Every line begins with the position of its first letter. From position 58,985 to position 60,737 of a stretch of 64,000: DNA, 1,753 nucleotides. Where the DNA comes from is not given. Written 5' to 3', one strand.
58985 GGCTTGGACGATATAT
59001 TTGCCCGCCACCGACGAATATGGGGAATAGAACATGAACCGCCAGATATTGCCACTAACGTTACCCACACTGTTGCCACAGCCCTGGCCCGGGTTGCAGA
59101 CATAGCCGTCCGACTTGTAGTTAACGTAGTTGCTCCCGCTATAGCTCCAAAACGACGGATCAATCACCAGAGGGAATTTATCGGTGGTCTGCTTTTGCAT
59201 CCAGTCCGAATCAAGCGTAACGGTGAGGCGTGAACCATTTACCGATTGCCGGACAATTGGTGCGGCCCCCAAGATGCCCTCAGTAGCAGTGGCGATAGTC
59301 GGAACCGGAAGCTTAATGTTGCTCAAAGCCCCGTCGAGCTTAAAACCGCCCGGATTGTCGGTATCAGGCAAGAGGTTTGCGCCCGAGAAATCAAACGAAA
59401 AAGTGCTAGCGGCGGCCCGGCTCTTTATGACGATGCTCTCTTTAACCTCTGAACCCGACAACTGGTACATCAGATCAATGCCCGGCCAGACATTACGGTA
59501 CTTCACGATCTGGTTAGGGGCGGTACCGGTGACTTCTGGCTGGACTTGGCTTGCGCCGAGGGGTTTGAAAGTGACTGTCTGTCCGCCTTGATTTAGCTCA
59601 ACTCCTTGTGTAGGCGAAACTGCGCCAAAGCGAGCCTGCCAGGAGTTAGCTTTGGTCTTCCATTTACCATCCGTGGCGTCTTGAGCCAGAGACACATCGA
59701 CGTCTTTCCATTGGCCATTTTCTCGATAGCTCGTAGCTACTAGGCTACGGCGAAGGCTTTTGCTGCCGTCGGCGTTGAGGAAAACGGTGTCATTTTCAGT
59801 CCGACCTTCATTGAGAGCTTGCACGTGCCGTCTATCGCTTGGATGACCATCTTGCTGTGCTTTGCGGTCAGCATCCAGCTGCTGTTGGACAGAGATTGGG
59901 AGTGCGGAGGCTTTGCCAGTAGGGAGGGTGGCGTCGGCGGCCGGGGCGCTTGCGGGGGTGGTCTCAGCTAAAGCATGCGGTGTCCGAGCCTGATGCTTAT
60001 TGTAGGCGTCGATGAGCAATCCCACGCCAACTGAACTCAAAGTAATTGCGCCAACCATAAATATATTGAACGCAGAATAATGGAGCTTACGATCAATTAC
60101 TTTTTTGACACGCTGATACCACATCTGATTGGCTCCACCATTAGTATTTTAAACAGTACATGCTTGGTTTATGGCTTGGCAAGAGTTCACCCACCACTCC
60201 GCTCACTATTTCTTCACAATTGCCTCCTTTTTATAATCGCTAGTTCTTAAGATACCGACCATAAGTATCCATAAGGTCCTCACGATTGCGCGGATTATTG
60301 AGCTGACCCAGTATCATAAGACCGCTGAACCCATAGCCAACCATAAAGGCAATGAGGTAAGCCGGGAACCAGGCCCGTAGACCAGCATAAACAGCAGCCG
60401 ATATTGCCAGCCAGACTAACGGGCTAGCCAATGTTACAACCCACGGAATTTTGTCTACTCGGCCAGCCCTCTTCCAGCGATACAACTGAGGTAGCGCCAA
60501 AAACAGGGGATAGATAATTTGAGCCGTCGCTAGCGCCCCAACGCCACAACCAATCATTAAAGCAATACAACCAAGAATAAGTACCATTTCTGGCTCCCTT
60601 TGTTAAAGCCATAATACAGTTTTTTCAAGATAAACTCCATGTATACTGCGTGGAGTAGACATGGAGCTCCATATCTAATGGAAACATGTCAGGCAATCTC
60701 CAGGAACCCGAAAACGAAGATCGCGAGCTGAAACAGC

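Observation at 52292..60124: Giant membrane-anchored PA14/FG-GAP/RHS polymorphic toxin with a glycine-zipper-like C-terminal domain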

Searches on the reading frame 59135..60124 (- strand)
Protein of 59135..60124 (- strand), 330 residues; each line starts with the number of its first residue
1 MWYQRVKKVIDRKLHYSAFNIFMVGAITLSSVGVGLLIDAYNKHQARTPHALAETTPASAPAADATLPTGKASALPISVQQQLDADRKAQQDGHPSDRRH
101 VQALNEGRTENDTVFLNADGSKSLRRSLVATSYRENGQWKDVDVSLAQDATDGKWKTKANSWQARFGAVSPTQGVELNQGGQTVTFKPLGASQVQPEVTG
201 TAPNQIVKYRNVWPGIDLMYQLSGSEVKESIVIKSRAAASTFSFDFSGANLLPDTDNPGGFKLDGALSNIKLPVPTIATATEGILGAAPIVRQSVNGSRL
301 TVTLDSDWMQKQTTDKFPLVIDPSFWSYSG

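Call 93: search_protein_families(library=pfam, proteins=[window:59135-60124:-], max_evalue=0.01)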
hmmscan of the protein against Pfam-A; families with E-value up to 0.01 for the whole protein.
window:59135-60124:- (330 aa): 1 family
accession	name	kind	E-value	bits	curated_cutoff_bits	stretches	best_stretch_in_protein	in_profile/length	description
PF25778.1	DUF7948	-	4.1e-07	30.7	27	1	157-275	56-172/214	Domain of unknown function (DUF7948)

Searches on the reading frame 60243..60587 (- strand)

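Call 8: search_protein_families(library=pfam, proteins=[window:60243-60587:-], max_evalue=10)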
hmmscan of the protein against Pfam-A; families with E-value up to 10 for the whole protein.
seq(115 aa): 2 families
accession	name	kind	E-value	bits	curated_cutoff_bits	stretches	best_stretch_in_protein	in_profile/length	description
PF13074.11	DUF3938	-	0.091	13.7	25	1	58-83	61-86/98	Protein of unknown function (DUF3938)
PF02687.27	FtsX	-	0.95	10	25.5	1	2-67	51-109/120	FtsX-like permease C-terminal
